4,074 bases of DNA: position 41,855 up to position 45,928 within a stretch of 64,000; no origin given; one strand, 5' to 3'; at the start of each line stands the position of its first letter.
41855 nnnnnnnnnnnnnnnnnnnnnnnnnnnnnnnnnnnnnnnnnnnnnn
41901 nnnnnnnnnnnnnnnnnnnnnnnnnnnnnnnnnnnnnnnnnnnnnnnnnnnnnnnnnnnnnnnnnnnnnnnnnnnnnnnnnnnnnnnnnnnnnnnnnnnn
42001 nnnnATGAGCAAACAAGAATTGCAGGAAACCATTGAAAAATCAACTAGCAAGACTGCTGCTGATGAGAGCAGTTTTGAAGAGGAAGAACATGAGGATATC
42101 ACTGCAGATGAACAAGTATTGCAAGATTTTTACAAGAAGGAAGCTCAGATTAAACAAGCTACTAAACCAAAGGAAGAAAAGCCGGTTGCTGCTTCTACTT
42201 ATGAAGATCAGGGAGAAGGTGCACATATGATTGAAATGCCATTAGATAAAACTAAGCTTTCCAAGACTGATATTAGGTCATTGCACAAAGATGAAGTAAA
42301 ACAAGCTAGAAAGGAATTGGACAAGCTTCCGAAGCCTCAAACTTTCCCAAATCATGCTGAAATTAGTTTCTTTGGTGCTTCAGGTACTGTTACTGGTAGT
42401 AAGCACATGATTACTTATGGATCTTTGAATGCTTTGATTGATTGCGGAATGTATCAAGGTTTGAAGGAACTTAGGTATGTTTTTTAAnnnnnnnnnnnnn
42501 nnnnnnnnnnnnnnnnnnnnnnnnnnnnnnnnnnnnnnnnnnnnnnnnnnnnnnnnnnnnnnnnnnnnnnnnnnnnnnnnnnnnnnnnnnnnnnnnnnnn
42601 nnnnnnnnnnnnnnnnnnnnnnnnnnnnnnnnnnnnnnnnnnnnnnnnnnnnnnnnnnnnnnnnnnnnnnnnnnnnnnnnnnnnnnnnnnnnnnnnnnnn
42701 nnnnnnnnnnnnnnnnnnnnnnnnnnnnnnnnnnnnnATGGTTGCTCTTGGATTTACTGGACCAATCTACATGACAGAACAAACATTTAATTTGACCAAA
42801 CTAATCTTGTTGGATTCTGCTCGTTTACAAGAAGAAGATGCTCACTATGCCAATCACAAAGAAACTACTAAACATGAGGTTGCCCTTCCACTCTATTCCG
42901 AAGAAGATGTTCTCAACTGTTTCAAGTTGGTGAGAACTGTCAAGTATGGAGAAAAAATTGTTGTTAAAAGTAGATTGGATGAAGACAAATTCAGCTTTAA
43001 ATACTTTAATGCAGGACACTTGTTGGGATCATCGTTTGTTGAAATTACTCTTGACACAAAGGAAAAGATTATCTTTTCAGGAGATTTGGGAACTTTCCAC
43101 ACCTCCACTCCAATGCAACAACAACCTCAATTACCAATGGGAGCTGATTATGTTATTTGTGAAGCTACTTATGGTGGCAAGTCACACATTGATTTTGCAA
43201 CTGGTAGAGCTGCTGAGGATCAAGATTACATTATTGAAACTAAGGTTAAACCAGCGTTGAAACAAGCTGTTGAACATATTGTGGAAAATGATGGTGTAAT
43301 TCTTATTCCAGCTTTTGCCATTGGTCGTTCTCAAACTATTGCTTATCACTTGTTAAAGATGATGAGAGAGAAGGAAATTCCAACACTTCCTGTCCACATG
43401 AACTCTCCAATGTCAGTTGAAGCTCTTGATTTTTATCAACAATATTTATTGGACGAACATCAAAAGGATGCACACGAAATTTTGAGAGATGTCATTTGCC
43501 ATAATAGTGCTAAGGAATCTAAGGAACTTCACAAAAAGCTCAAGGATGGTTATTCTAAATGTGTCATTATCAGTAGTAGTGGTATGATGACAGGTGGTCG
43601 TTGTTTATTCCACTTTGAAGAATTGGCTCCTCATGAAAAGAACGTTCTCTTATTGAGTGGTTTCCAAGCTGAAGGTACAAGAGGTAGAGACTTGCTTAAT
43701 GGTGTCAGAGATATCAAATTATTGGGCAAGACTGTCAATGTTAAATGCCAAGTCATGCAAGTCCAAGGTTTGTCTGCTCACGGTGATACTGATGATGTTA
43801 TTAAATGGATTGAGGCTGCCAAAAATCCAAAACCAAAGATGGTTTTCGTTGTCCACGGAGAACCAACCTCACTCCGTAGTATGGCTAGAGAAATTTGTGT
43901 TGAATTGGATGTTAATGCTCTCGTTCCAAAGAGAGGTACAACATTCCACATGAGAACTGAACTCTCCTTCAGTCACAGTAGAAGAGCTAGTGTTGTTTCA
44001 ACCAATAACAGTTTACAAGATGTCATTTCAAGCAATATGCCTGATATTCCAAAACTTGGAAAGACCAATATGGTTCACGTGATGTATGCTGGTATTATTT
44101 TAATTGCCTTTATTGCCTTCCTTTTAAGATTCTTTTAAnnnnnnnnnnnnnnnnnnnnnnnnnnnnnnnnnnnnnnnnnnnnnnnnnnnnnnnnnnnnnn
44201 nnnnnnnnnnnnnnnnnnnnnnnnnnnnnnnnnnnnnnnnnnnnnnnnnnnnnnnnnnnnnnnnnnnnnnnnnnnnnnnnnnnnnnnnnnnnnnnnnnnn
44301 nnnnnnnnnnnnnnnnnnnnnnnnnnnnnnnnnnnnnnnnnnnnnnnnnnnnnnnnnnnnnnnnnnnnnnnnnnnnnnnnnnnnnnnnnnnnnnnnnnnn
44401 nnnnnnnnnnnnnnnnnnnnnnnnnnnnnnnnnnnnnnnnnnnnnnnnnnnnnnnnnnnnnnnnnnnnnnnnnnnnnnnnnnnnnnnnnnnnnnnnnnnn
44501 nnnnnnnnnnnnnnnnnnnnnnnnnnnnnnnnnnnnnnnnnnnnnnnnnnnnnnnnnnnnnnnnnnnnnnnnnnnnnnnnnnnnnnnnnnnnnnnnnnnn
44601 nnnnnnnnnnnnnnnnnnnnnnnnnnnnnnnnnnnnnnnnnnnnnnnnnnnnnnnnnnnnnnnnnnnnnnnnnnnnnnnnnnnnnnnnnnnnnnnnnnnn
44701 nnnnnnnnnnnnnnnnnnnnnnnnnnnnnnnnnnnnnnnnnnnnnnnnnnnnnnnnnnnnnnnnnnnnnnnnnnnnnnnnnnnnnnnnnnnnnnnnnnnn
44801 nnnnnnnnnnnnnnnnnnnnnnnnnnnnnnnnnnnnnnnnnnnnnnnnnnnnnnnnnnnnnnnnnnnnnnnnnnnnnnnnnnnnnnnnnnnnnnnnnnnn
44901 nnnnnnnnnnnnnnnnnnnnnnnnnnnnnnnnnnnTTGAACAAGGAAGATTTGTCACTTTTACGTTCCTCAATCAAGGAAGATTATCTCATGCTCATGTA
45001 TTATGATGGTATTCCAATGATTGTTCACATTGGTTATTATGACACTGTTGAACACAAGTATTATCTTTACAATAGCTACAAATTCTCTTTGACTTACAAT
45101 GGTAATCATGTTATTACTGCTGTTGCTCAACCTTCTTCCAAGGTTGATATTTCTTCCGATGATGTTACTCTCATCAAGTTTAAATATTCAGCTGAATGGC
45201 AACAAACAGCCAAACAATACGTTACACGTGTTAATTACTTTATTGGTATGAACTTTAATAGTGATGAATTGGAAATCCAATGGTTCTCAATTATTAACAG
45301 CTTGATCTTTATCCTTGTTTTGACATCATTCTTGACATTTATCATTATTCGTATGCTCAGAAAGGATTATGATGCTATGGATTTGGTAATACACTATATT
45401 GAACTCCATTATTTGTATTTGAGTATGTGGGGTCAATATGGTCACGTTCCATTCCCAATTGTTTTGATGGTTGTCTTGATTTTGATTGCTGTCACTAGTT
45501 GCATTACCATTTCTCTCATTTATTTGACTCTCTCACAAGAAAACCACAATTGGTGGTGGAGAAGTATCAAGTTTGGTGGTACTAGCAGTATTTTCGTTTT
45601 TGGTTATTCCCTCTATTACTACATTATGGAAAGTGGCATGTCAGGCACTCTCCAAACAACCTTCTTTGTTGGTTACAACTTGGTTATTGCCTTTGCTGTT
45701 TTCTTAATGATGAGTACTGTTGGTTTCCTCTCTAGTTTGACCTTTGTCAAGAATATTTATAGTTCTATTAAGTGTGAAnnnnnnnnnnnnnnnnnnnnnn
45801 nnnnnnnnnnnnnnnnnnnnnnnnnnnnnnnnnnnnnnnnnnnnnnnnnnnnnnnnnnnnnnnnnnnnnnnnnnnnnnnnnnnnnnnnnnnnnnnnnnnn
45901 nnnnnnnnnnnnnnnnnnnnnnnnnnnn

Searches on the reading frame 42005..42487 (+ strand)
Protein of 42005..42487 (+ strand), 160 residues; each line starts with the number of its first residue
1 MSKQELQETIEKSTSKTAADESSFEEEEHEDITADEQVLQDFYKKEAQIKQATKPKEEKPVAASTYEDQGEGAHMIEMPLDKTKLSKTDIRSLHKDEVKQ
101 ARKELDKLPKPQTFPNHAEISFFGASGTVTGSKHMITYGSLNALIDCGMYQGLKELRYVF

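Call 36: find_encoding_contigs(protein=window:42005-42487:+, flank=10000, max_places=8)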
Protein window:42005-42487:+ (160 aa): 1 contig read that carries it; 1 place shown.
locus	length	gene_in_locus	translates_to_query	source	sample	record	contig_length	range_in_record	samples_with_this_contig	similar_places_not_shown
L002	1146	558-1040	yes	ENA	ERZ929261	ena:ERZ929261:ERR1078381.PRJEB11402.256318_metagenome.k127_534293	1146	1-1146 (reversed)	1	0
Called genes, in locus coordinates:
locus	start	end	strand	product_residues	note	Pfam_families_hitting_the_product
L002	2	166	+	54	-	?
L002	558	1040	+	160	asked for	-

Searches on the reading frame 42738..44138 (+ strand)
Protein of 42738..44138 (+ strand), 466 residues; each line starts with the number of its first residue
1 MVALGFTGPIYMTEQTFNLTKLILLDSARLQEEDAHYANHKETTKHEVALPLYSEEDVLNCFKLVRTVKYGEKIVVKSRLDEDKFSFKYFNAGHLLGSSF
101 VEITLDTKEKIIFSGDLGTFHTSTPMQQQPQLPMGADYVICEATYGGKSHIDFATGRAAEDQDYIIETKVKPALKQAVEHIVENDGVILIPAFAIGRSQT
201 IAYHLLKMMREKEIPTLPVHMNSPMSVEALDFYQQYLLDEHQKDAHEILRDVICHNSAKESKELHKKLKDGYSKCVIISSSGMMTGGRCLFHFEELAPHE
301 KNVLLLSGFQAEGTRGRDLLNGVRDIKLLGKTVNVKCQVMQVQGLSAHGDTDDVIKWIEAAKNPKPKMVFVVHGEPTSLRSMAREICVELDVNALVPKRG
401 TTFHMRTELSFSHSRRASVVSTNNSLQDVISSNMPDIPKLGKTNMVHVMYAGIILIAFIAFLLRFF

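Call 8: search_protein_families(library=pfam, proteins=[window:42738-44135:+], max_evalue=0.01)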
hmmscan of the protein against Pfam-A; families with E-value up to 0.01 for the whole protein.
window:42738-44135:+ (466 aa): 3 families
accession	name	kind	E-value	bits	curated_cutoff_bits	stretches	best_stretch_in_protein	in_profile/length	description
PF10996.14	Beta-Casp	-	1.6e-28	100.1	27.7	1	199-319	2-120/120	Beta-Casp domain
PF07521.17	RMMBL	-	4.2e-15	55.9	21.6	1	333-397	2-63/63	Zn-dependent metallo-hydrolase RNA specificity domain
PF16661.11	Lactamase_B_6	-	9.4e-08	32.1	27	1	7-114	66-159/193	Metallo-beta-lactamase superfamily domain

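Call 11: find_encoding_contigs(protein=window:42738-44138:+, flank=3000, max_places=6)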
Protein window:42738-44138:+ (466 aa): no gene with exactly this product is on record in the collection.

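Call 18: find_homologous_proteins(query=window:42738-44135:+, max_evalue=1e-30)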
Query window:42738-44135:+ (466 aa): 4878 proteins with E <= 1e-30 among 8000 candidates; the best 120 are listed.
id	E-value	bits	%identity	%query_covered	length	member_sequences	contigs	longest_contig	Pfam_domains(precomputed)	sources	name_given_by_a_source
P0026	0.0e+0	1021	95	100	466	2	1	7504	PF16661.12,PF07521.18,PF10996.15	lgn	-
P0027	5.1e-263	891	81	100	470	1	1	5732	PF16661.12,PF07521.18,PF10996.15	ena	-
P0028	1.1e-256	870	80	100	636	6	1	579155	PF12706.14,PF16661.12,PF07521.18,PF10996.15,PF00753.34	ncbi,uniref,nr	ncbi:hypothetical protein FDP41_006610 [Naegleria fowleri]|uniref:Metallo-beta-lactamase domain-cont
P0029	9.1e-191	653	68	90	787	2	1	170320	PF12706.14,PF16661.12,PF07521.18,PF10996.15,PF00753.34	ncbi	ncbi:hypothetical protein ABK040_000853 [Willaertia magna]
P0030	2.9e-77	278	38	87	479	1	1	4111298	PF12706.14,PF16661.12,PF23023.2,PF07521.18,PF10996.15,PF00753.34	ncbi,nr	ncbi:MAG: MBL fold metallo-hydrolase [Acidobacteriota bacterium]|nr:MAG: MBL fold metallo-hydrolase 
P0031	9.2e-77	277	40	86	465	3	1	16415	PF12706.14,PF16661.12,PF07521.18,PF10996.15,PF00753.34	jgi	jgi:metallo-beta-lactamase family protein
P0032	1.0e-76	277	38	89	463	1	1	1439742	PF12706.14,PF16661.12,PF07521.18,PF10996.15,PF00753.34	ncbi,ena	-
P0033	9.6e-76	273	39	87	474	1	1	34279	PF12706.14,PF16661.12,PF07521.18,PF10996.15,PF00753.34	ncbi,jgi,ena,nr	ncbi:MAG: MBL fold metallo-hydrolase [Acidobacteriota bacterium]|nr:MBL fold metallo-hydrolase [Acid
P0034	1.1e-75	273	39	86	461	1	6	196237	PF12706.14,PF16661.12,PF23023.2,PF07521.18,PF10996.15,PF00753.34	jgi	jgi:metallo-beta-lactamase family protein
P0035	1.2e-75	273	39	85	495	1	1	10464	PF12706.14,PF16661.12,PF23023.2,PF07521.18,PF10996.15,PF00753.34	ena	-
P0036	1.3e-75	273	40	85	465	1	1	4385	PF12706.14,PF16661.12,PF23023.2,PF07521.18,PF10996.15,PF00753.34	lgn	-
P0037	2.4e-75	272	38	86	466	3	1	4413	PF12706.14,PF07521.18,PF10996.15,PF00753.34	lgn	-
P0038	6.0e-75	271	39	86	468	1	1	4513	PF12706.14,PF07521.18,PF10996.15,PF00753.34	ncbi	ncbi:MAG: MBL fold metallo-hydrolase RNA specificity domain-containing protein [Pyrinomonadaceae bac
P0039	6.2e-75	271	37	86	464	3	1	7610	PF12706.14,PF16661.12,PF07521.18,PF10996.15,PF00753.34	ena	-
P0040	6.3e-75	271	35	85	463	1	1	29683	PF12706.14,PF16661.12,PF07521.18,PF10996.15,PF00753.34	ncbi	ncbi:MAG: MBL fold metallo-hydrolase RNA specificity domain-containing protein [Blastocatellia bacte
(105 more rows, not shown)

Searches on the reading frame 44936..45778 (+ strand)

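Call 14: search_protein_families(library=pfam, proteins=[window:44936-45778:+], max_evalue=0.01)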
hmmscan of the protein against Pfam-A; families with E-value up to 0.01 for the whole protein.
window:44936-45778:+ (281 aa): 1 family
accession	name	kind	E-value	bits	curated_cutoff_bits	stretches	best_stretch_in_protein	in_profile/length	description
PF02990.21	EMP70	-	3.8e-43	148.3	27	2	2-147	57-228/517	Endomembrane protein 70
